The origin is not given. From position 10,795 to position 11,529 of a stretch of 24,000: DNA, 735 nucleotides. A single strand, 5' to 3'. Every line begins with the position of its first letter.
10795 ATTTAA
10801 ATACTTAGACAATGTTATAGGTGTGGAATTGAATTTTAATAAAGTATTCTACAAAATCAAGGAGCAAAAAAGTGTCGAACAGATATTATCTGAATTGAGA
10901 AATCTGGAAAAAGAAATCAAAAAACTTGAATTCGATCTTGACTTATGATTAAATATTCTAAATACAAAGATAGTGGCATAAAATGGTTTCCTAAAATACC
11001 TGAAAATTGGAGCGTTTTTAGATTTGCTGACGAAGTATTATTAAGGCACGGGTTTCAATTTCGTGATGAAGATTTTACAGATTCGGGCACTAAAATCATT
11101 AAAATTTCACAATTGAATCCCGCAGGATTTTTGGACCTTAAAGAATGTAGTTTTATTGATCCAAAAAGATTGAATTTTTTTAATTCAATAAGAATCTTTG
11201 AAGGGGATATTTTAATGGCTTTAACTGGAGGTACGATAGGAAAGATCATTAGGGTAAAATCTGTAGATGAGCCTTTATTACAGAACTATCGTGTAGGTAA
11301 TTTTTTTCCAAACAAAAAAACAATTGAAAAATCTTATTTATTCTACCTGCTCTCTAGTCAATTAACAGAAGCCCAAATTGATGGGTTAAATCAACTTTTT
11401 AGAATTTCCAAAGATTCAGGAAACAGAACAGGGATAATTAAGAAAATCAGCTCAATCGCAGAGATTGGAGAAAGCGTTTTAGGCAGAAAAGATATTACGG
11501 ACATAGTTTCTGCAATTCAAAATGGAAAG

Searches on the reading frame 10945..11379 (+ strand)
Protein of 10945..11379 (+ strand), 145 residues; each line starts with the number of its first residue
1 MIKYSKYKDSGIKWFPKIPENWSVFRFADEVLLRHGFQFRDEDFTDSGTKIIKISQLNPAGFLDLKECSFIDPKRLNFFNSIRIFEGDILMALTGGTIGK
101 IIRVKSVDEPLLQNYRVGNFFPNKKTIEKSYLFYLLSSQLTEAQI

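Call 28: find_homologous_proteins(query=window:10945-11379:+)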
Query seq(145 aa) (145 aa): 17 proteins with E <= 0.001 among 25 candidates.
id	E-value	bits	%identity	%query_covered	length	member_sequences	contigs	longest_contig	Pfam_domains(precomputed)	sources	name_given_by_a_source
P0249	1.2e-56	208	69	94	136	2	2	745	-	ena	-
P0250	1.7e-55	205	63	100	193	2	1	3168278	PF01420.26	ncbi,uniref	ncbi:restriction endonuclease subunit S [Mesonia maritima]|uniref:restriction endonuclease subunit S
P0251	3.9e-55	203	66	100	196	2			PF01420.26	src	-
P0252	1.3e-48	182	65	94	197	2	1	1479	PF01420.26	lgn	-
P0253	3.3e-42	161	59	95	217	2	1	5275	PF01420.26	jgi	jgi:type I restriction enzyme S subunit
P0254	4.1e-42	161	56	95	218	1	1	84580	PF01420.26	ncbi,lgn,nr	ncbi:MAG: hypothetical protein DWQ06_11140 [Calditrichaeota bacterium]|nr:MAG: hypothetical protein 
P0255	2.7e-34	136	69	70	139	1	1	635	-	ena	-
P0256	2.3e-33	133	61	79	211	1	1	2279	PF01420.26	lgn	-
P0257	9.7e-32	128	53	78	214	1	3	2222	PF01420.26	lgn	-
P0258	2.3e-29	120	51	84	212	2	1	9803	PF01420.26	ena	-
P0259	6.0e-28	115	48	83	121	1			-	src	-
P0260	3.3e-22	97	55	65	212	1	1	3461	PF01420.26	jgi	jgi:type I restriction enzyme S subunit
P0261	4.1e-22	96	37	98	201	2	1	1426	PF01420.26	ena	-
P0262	3.9e-21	93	52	68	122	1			PF01420.26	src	-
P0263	1.5e-16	78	52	57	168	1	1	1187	PF01420.26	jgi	jgi:type I restriction enzyme S subunit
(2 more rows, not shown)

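Call 30: find_encoding_contigs(protein=P0250, flank=8000, max_places=2)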
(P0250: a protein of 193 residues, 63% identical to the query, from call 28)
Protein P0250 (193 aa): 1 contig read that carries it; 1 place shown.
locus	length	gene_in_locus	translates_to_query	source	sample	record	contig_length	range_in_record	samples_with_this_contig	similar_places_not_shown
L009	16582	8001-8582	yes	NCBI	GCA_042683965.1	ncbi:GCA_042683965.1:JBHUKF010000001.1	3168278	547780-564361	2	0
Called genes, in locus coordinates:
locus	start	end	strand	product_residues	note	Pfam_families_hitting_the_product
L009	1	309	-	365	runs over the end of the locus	-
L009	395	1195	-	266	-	PF07638:Sigma70_ECF (faint), PF04542:Sigma70_r2 (weak), PF08281:Sigma70_r4_2 (faint)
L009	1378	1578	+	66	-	PF13560:HTH_31 (weak), PF12844:HTH_19, PF01381:HTH_3, PF13443:HTH_26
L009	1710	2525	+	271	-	-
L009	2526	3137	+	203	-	PF24838:8xMP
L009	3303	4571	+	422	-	PF18476:PIN_8, PF16289:PIN_12 (weak)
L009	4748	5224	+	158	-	PF20251:Big_14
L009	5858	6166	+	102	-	-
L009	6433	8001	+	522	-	PF02384:N6_Mtase, PF07669:Eco57I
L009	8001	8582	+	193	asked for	PF01420:Methylase_S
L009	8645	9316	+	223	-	PF01420:Methylase_S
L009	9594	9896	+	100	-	PF13784:Fic_N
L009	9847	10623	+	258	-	PF02661:Fic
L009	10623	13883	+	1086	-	PF04851:ResIII, PF18766:SWI2_SNF2, PF22679:T1R_D3-like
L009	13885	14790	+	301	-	PF18899:DUF5655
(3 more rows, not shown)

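Call 31: find_encoding_contigs(protein=P0254, flank=8000, max_places=2)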
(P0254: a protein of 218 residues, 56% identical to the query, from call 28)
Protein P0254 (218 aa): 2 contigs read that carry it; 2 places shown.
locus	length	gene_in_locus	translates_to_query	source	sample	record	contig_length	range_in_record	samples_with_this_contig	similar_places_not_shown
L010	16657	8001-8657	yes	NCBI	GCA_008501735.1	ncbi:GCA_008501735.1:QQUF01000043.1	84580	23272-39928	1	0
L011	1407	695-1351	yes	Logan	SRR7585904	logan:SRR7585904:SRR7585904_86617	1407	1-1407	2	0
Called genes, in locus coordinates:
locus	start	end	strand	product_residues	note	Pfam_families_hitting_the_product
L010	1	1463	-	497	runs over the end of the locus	PF21033:RMD1-3 (faint), PF07719:TPR_2 (faint), PF13424:TPR_12 (weak), PF14938:SNAP (weak), PF00515:TPR_1 (weak), PF13424:TPR_12, PF17874:TPR_MalT (weak), PF00512:HisKA (weak), +5 more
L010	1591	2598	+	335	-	PF19300:BPD_transp_1_N, PF00528:BPD_transp_1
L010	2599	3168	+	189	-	PF03193:RsgA_GTPase (weak), PF02421:FeoB_N, PF01926:MMR_HSR1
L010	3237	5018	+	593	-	PF09976:TPR_21 (faint), PF12895:ANAPC3 (faint), PF07719:TPR_2 (faint), PF13174:TPR_6 (faint), PF13424:TPR_12 (faint), PF13428:TPR_14 (faint), PF13432:TPR_16 (faint), PF14559:TPR_19 (faint)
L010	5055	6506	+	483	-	PF11074:DUF2779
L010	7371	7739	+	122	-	-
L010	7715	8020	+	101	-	PF01420:Methylase_S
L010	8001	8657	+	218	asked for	PF01420:Methylase_S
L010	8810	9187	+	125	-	PF04480:DUF559, PF18741:MTES_1575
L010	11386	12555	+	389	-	PF02812:ELFV_dehydrog_N, PF00208:ELFV_dehydrog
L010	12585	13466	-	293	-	PF17115:Toast_rack_N (weak)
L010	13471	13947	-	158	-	PF04542:Sigma70_r2, PF08281:Sigma70_r4_2, PF04545:Sigma70_r4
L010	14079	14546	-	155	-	PF00111:Fer2, PF01799:Fer2_2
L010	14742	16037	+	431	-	PF00202:Aminotran_3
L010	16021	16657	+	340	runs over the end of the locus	PF00762:Ferrochelatase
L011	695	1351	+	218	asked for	PF01420:Methylase_S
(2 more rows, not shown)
